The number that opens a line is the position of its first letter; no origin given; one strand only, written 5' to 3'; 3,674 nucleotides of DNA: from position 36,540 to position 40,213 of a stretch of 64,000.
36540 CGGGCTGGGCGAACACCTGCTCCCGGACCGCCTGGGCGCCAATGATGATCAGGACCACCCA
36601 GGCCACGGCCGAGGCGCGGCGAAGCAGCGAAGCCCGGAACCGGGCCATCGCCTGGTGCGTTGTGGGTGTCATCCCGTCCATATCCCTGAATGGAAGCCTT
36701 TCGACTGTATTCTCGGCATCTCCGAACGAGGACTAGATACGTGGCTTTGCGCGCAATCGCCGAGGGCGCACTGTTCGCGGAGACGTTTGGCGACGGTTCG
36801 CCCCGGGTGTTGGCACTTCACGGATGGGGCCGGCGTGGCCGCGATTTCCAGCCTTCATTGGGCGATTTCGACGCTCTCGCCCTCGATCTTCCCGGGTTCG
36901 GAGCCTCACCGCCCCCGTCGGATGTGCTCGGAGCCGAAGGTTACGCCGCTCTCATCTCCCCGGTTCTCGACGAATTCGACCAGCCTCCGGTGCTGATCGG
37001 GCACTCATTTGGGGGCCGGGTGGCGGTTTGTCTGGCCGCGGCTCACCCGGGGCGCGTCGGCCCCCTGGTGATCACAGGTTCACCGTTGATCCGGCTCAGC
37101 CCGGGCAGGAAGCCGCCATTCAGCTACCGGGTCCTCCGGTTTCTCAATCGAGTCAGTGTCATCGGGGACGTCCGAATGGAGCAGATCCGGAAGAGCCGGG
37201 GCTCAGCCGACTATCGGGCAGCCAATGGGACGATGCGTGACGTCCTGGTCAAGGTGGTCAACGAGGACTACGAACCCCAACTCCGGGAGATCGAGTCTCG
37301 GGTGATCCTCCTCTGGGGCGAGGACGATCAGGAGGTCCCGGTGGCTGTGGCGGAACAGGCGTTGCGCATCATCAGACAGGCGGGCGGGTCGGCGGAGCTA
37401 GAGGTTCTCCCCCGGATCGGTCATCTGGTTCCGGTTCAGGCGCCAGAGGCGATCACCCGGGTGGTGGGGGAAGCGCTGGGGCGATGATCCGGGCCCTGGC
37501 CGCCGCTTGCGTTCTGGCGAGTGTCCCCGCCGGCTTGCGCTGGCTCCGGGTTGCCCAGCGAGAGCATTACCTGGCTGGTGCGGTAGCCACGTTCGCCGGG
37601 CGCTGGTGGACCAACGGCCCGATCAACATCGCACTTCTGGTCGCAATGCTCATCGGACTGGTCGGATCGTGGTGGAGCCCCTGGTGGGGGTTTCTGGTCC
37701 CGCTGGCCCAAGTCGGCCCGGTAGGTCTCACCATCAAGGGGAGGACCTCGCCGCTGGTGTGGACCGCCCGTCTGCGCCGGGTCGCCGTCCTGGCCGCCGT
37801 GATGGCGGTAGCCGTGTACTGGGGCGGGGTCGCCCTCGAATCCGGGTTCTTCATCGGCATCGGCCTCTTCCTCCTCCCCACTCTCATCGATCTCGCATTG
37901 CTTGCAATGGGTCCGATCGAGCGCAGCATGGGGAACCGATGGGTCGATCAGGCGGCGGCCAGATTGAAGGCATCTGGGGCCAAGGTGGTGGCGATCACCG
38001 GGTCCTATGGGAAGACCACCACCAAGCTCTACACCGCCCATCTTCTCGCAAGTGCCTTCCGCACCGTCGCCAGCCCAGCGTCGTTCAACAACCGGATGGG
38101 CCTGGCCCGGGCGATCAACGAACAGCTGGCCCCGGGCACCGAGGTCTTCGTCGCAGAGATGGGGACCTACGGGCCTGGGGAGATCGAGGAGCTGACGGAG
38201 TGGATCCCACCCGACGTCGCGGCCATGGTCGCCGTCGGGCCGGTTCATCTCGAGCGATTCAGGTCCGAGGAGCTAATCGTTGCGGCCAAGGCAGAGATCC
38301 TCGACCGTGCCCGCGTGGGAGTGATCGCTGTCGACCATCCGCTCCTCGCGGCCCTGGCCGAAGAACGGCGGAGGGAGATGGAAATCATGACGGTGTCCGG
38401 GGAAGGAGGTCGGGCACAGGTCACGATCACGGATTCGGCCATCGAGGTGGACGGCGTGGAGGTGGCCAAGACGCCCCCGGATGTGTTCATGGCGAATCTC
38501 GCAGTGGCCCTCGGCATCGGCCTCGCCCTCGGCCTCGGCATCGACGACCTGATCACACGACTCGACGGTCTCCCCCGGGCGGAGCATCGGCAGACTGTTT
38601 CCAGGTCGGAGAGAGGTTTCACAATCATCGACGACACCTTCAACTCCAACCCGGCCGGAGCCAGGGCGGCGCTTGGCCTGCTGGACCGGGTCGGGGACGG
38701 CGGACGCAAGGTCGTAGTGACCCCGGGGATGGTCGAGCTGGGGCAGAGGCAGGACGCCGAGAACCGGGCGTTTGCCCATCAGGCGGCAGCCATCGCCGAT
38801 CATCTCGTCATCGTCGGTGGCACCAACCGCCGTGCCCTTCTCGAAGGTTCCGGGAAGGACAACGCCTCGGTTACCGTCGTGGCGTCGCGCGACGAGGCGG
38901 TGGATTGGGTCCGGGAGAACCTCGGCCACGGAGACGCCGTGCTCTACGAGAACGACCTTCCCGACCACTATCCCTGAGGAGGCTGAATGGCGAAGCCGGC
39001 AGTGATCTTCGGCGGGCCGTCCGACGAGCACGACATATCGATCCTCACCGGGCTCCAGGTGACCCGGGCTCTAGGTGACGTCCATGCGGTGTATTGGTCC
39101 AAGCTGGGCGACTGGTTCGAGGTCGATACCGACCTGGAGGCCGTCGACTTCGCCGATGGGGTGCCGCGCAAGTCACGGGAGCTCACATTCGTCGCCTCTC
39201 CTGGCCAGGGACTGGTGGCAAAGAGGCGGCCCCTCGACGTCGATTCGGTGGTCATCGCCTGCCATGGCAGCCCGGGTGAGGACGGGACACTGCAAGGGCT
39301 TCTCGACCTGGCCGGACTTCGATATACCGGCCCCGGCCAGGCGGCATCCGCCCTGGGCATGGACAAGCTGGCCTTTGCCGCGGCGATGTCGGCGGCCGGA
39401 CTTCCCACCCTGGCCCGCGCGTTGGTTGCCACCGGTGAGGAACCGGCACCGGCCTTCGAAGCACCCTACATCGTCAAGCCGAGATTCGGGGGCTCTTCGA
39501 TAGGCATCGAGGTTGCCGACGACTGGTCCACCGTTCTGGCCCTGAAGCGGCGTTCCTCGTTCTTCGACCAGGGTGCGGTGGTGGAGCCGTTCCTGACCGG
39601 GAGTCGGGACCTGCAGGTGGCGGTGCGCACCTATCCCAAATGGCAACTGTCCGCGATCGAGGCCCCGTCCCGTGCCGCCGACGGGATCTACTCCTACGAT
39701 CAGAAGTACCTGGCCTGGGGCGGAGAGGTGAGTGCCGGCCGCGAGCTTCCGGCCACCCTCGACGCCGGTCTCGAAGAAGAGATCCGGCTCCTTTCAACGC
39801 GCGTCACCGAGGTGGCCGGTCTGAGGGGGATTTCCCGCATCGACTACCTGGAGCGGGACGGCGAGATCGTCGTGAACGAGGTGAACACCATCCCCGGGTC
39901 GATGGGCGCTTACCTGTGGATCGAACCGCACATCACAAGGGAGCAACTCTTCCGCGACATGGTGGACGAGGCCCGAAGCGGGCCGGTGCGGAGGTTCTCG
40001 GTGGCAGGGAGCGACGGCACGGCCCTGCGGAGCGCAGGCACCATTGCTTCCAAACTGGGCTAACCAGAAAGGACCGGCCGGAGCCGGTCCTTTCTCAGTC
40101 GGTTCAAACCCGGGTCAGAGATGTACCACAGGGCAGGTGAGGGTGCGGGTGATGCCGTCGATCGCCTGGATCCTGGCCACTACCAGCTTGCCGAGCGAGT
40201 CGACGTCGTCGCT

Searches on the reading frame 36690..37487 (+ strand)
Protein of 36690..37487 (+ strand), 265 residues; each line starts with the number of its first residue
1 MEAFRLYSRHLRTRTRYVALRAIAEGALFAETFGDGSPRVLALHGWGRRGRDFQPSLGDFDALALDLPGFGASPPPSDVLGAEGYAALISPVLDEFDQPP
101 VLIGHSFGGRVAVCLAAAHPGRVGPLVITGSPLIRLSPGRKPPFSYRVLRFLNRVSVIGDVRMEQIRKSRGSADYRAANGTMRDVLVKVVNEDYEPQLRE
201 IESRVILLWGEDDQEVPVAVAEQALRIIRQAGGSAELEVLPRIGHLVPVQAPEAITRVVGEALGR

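Call 61: search_protein_families(library=pfam, proteins=[window:36690-37487:+], max_evalue=0.00001)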
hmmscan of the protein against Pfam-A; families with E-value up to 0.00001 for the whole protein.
window:36690-37487:+ (265 aa): 3 families
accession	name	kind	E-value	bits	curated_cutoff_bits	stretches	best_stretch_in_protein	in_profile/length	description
PF12697.13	Abhydrolase_6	-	1.6e-18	68.6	26.3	1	40-255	1-214/217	Alpha/beta hydrolase family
PF00561.26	Abhydrolase_1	-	3.3e-16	60.1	25.8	1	38-136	1-112/245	alpha/beta hydrolase fold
PF12146.15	Hydrolase_4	-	2.1e-08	34.2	27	1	59-245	31-232/239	Serine aminopeptidase, S33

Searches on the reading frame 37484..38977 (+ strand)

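Call 61: search_protein_families(library=pfam, proteins=[window:37484-38977:+], max_evalue=0.00001)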
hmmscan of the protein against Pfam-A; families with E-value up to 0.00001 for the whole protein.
window:37484-38977:+ (497 aa): 2 families
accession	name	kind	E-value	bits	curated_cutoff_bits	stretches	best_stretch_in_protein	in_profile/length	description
PF08245.18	Mur_ligase_M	-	9.9e-24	84.8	24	1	171-326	1-167/200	Mur ligase middle domain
PF02875.26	Mur_ligase_C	-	2.9e-15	57.7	28.4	1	369-487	2-122/127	Mur ligase, glutamate ligase domain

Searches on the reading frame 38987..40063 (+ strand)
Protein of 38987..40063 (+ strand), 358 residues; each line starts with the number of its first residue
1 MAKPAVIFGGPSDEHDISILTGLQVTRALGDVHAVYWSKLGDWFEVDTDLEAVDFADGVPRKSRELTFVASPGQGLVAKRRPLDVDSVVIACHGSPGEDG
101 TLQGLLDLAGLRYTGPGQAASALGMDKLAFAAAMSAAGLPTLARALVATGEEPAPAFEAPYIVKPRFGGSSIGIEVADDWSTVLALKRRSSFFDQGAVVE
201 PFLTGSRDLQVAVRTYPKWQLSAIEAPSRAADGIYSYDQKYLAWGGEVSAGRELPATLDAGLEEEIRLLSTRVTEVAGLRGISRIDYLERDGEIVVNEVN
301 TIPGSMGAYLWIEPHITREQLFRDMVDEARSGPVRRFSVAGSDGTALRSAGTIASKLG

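Call 61: search_protein_families(library=pfam, proteins=[window:38987-40063:+], max_evalue=0.00001)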
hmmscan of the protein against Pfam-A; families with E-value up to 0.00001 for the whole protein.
window:38987-40063:+ (358 aa): 2 families
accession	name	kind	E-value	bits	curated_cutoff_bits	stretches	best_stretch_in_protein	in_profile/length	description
PF07478.18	Dala_Dala_lig_C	-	1.8e-22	80.3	24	1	156-307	34-184/204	D-ala D-ala ligase C-terminus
PF01820.27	Dala_Dala_lig_N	-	6.5e-22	78.7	34.6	1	5-116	3-121/121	D-ala D-ala ligase N-terminus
